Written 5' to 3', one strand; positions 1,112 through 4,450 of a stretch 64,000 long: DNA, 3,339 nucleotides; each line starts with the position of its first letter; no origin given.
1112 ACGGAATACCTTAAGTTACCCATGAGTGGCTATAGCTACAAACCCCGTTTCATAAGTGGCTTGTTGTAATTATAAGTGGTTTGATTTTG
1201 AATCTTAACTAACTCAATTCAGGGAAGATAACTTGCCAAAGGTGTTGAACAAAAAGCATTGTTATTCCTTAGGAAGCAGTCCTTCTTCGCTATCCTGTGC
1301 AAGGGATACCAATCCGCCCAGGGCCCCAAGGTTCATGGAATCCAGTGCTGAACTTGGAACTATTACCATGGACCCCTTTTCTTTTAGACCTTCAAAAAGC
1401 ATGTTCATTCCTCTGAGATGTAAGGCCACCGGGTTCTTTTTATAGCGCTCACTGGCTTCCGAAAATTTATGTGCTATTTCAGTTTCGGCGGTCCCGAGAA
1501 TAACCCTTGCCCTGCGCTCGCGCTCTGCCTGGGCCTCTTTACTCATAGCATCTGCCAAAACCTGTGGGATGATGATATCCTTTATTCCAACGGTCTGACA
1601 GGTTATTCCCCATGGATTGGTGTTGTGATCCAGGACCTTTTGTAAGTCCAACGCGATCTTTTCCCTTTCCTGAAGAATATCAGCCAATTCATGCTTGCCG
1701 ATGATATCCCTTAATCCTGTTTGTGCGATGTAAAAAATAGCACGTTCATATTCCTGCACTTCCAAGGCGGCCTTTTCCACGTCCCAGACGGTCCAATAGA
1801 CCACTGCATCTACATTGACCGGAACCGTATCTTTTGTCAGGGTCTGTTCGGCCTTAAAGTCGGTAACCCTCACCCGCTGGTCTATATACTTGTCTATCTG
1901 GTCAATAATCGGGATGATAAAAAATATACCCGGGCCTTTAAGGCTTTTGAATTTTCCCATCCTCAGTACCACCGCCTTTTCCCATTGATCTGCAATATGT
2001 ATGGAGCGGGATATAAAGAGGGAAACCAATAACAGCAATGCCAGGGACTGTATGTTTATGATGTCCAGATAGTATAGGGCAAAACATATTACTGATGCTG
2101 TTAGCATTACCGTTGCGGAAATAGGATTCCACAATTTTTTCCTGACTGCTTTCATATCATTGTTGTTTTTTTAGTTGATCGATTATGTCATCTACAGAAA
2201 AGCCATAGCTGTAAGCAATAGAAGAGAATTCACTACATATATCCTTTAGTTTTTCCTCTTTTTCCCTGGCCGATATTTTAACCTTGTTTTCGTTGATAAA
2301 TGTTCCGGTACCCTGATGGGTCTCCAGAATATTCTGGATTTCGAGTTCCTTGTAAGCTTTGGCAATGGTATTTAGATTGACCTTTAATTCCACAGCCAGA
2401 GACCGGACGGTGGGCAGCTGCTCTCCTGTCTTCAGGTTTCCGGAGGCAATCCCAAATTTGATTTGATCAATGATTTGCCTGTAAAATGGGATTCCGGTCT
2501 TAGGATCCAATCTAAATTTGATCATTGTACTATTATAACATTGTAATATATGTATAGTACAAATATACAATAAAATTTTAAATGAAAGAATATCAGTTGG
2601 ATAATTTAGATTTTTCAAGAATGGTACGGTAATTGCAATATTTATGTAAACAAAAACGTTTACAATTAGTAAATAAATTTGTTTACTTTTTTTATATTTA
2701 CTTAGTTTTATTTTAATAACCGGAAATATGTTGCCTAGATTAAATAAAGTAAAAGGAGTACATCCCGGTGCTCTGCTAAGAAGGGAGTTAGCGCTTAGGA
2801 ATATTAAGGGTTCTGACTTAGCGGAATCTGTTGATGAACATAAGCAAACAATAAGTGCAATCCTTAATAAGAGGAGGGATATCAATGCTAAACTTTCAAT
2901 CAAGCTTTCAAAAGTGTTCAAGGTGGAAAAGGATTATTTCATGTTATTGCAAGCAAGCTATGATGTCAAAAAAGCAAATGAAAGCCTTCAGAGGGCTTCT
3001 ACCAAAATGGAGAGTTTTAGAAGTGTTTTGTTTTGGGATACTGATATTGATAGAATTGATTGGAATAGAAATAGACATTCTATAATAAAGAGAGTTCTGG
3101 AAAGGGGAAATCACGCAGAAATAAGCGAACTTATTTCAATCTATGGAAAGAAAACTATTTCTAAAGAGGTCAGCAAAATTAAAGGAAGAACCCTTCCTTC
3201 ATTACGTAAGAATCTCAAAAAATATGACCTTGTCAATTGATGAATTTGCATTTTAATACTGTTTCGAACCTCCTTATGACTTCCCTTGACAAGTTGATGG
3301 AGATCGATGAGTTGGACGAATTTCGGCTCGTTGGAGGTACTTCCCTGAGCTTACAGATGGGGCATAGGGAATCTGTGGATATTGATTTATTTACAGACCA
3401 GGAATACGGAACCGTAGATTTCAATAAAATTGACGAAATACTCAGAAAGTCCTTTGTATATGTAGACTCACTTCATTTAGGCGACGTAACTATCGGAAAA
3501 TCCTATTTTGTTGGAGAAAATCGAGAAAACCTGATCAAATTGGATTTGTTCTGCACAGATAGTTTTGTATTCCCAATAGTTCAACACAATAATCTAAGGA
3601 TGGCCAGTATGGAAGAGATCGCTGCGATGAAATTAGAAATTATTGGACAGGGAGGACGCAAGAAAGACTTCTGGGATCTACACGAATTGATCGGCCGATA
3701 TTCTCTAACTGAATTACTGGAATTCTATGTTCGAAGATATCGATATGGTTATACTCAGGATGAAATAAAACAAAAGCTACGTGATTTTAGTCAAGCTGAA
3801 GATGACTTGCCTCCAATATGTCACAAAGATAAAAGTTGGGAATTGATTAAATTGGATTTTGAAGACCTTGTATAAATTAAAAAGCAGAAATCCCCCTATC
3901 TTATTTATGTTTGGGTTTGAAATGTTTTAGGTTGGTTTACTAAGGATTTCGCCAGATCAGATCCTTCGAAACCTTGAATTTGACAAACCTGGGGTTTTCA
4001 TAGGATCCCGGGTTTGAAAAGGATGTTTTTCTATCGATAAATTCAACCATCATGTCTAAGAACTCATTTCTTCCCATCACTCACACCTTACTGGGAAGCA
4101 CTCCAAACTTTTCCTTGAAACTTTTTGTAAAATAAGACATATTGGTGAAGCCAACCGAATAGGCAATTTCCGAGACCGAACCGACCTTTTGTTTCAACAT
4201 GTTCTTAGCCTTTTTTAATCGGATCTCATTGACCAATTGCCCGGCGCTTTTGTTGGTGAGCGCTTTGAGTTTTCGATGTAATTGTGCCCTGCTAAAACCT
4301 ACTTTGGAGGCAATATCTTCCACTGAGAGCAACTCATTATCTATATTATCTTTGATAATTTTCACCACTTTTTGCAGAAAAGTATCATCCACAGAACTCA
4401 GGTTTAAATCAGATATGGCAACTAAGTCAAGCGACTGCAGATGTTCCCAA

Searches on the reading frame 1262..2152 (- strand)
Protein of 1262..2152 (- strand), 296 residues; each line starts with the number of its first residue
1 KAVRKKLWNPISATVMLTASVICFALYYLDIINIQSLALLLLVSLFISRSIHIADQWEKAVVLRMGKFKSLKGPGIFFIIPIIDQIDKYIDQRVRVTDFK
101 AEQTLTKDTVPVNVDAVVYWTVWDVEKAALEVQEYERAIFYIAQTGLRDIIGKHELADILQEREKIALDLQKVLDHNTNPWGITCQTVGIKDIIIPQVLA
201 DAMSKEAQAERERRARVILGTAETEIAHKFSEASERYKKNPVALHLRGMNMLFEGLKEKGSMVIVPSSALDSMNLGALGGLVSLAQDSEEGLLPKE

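Call 65: search_protein_families(library=pfam, proteins=[window:1262-2152:-], max_evalue=0.00001)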
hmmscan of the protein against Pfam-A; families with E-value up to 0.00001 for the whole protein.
window:1262-2152:- (296 aa): 1 family
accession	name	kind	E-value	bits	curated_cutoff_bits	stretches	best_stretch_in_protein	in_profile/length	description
PF01145.31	Band_7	-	9.5e-37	127.2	23.6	1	53-222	2-174/176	SPFH domain / Band 7 family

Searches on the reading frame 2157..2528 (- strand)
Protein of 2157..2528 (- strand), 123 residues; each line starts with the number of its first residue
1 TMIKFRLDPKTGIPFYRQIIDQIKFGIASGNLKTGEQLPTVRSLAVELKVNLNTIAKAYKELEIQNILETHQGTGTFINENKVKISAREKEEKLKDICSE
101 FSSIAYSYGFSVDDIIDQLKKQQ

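Call 65: search_protein_families(library=pfam, proteins=[window:2157-2528:-], max_evalue=0.00001)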
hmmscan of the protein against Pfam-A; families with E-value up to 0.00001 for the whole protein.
window:2157-2528:- (123 aa): 1 family
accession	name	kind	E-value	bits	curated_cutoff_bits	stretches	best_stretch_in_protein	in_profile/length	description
PF00392.27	GntR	-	1e-17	64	27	1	16-78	2-64/64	Bacterial regulatory proteins, gntR family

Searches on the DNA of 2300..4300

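Call 93: search_rna_families(source=window, start=2300, end=4300, threshold=evalue, max_evalue=1)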
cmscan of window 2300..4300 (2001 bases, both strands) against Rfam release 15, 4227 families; matches with E-value up to 1: 1.
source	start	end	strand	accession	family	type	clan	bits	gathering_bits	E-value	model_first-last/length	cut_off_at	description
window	2518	2568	-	RF00713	mir-239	Gene; miRNA;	-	18.9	49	0.89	1-74/74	no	mir-239 microRNA precursor family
